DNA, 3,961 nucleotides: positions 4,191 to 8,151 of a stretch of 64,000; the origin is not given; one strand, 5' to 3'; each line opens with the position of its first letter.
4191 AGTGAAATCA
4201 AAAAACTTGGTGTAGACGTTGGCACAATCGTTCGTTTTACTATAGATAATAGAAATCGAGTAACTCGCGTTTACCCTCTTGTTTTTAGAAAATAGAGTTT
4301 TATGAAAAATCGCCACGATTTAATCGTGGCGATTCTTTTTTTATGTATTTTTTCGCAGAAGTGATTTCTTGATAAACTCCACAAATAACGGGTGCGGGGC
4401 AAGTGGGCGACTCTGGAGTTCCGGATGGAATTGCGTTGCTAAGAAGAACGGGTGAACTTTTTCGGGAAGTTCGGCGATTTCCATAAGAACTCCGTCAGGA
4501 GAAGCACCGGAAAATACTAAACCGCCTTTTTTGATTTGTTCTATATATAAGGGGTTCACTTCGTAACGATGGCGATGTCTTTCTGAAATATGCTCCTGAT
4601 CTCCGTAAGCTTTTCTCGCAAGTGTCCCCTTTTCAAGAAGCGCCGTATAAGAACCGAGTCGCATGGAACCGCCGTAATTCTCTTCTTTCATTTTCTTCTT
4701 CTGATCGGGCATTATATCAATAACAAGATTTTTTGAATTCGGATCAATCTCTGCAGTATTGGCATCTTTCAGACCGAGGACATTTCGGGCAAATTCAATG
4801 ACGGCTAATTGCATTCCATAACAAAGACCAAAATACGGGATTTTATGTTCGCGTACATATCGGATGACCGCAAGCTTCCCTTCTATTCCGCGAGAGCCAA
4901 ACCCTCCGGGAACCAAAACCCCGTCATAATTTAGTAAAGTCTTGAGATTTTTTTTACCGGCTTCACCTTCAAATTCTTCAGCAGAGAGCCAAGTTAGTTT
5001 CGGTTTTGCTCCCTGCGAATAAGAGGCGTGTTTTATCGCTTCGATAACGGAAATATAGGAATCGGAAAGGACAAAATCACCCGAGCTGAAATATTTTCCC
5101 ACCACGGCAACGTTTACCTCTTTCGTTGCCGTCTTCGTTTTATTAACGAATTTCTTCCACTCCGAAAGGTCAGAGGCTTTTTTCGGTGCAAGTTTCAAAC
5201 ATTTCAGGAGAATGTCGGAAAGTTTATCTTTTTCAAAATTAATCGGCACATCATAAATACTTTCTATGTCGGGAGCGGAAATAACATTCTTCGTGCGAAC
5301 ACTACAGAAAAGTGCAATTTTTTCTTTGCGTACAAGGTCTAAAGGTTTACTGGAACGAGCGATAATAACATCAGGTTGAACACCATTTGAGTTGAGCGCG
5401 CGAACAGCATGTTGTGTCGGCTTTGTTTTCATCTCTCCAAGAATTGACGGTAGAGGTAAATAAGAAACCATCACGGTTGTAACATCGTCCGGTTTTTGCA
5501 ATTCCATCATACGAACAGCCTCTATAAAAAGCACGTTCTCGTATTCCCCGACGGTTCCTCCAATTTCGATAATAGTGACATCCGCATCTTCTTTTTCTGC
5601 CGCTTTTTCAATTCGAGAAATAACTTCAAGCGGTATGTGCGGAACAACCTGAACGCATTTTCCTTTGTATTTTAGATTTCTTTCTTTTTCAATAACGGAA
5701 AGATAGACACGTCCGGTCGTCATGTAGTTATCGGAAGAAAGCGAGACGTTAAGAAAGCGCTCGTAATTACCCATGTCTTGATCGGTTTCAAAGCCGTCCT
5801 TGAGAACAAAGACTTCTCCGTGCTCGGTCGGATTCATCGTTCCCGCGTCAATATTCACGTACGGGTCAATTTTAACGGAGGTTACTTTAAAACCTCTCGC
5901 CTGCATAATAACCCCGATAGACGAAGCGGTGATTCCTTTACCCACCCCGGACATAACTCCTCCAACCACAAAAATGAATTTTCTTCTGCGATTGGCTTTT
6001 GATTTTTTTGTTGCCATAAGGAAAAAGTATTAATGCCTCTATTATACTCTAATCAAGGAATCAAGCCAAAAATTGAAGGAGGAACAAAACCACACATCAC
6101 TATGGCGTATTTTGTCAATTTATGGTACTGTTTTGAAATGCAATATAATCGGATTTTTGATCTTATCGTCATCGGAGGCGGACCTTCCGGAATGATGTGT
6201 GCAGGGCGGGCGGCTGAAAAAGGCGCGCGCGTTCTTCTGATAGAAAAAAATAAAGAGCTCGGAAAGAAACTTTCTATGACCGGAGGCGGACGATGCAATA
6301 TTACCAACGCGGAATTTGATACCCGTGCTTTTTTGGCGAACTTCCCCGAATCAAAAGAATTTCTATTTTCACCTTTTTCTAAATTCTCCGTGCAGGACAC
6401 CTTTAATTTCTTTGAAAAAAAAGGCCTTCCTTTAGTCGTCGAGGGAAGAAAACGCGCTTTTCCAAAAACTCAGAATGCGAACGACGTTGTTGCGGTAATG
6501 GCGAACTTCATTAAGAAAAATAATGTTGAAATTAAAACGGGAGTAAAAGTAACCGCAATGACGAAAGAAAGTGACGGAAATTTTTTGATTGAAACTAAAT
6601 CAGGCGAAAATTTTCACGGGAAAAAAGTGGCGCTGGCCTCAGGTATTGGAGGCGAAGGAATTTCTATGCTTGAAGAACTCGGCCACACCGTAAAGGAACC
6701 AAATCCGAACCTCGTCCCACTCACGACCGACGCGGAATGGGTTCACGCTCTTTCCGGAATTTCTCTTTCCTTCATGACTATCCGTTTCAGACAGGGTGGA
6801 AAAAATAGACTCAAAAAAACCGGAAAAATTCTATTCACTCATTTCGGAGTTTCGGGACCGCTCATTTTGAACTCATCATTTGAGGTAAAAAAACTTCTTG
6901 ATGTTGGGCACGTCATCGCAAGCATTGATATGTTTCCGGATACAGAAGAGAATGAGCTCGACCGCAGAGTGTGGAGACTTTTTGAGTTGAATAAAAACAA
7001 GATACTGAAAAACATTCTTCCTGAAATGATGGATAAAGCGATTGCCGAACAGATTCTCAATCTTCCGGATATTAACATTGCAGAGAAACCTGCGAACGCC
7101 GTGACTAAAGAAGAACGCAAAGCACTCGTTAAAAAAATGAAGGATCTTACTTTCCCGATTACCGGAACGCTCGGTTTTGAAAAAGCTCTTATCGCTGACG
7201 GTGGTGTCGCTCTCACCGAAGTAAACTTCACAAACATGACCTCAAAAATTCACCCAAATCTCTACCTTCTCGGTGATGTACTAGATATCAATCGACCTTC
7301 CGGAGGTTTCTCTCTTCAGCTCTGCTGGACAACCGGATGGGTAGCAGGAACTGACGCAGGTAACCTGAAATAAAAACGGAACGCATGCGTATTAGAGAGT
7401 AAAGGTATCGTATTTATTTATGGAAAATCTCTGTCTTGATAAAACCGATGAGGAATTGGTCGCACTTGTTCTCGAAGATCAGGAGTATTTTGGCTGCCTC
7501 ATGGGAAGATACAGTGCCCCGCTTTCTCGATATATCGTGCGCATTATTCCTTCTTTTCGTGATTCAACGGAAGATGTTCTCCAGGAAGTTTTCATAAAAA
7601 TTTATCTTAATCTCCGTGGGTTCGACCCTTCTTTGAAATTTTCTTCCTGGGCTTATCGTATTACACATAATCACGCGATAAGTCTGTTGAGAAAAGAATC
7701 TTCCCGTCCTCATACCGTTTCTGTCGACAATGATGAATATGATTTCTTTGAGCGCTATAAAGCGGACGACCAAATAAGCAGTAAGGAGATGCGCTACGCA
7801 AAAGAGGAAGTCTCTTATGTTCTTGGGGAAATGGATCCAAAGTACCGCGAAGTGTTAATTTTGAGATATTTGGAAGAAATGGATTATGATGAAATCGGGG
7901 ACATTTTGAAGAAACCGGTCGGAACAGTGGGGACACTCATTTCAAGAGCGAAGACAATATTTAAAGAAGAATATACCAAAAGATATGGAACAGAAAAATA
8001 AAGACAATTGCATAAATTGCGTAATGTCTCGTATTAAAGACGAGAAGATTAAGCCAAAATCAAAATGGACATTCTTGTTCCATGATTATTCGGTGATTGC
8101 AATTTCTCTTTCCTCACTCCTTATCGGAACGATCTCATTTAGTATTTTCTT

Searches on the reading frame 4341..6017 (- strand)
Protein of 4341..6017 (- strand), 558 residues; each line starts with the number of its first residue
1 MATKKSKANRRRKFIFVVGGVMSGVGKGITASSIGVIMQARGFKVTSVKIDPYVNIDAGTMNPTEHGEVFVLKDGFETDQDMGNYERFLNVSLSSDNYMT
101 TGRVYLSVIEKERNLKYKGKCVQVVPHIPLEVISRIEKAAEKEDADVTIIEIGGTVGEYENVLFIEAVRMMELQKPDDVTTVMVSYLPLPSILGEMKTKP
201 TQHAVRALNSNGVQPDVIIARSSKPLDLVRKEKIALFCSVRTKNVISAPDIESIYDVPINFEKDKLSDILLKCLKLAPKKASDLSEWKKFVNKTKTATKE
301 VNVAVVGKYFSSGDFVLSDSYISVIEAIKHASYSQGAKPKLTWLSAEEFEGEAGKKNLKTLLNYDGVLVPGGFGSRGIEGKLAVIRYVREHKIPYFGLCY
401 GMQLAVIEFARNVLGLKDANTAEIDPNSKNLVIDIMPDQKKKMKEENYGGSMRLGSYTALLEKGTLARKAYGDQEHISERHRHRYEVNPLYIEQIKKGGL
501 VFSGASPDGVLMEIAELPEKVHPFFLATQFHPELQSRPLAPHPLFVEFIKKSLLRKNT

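Call 30: search_protein_families(library=pfam, proteins=[window:4341-6017:-], max_evalue=0.001)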
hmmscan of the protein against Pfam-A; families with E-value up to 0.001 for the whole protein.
window:4341-6017:- (558 aa): 4 families
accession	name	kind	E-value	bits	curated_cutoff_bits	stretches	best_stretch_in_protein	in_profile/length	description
PF06418.20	CTP_synth_N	-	1.1e-107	359.8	26.1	1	13-276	1-265/265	CTP synthase N-terminus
PF00117.34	GATase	-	1.8e-40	139.1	22.8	1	317-550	2-189/190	Glutamine amidotransferase class-I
PF07722.19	Peptidase_C26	-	3e-05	24.3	20.5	1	381-533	94-219/219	Peptidase C26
PF01656.29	CbiA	-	0.00042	20.7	25.4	1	18-118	3-54/125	CobQ/CobB/MinD/ParA nucleotide binding domain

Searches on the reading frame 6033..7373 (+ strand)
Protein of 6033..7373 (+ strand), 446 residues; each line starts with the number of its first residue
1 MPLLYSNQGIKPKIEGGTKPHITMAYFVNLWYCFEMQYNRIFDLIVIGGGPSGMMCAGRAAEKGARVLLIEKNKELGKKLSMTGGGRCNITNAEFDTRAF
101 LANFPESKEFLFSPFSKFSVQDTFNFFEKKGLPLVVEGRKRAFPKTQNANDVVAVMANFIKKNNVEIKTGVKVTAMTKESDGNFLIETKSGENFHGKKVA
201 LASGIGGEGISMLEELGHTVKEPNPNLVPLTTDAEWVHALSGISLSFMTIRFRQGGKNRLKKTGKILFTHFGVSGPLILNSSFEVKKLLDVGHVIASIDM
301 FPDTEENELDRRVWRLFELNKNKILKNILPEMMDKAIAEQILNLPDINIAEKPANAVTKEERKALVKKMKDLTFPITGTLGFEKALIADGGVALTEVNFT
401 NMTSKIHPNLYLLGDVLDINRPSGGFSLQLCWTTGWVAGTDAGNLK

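Call 30: search_protein_families(library=pfam, proteins=[window:6033-7373:+], max_evalue=0.001)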
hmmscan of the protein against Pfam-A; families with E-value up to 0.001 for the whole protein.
window:6033-7373:+ (446 aa): 12 families
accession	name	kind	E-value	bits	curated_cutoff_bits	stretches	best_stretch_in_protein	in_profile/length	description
PF03486.20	HI0933_like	-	2.1e-69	234.1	50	1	43-440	2-243/244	HI0933-like protein Rossmann domain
PF22780.1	HI0933_like_1st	-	2.4e-32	112.5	27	1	225-386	2-164/165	HI0933-like protein barrel and H2TH domain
PF07992.20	Pyr_redox_2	-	8.8e-11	42.2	26.1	1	42-75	1-34/291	Pyridine nucleotide-disulphide oxidoreductase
PF13738.12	Pyr_redox_3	-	3.3e-10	40.1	30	1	118-204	46-133/305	Pyridine nucleotide-disulphide oxidoreductase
PF12831.13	FAD_oxidored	-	5.1e-10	39.6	27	1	43-179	1-117/416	FAD dependent oxidoreductase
PF01266.30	DAO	-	1.3e-09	38.5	27.9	1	43-79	1-37/353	FAD dependent oxidoreductase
PF00890.30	FAD_binding_2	-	1.7e-08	34.5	20.4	1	43-86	1-44/414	FAD binding domain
PF00070.33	Pyr_redox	-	1.3e-07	32.5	22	1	44-78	2-36/82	Pyridine nucleotide-disulphide oxidoreductase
PF13450.12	NAD_binding_8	-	1.6e-06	28.7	21.9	1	46-77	1-32/68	NAD(P)-binding Rossmann-like domain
PF01134.28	GIDA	-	0.00035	20.2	22.1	1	43-75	1-33/391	Glucose inhibited division protein A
PF01494.25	FAD_binding_3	-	0.00057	19.6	22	0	44-75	4-35/349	FAD binding domain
PF01946.23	Thi4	-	0.00087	19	26.2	0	41-79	17-56/235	Thi4 family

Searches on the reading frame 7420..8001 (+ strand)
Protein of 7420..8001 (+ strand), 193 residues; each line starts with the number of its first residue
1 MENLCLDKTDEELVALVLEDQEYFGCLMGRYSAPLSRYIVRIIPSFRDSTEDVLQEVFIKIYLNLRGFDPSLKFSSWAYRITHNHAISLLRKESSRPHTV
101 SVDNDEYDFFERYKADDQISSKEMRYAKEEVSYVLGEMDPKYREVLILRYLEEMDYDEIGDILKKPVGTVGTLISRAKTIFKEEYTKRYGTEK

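Call 30: search_protein_families(library=pfam, proteins=[window:7420-8001:+], max_evalue=0.001)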
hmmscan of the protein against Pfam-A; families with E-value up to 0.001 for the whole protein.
window:7420-8001:+ (193 aa): 3 families
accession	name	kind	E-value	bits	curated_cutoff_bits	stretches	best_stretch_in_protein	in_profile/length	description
PF08281.18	Sigma70_r4_2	-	7.9e-14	51.5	25.7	1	130-178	3-51/54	Sigma-70, region 4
PF04542.20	Sigma70_r2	-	6.5e-12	45.5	24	1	30-94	4-69/71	Sigma-70 region 2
PF04545.22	Sigma70_r4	-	1.4e-08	34.6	24.1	1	134-177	1-44/50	Sigma-70, region 4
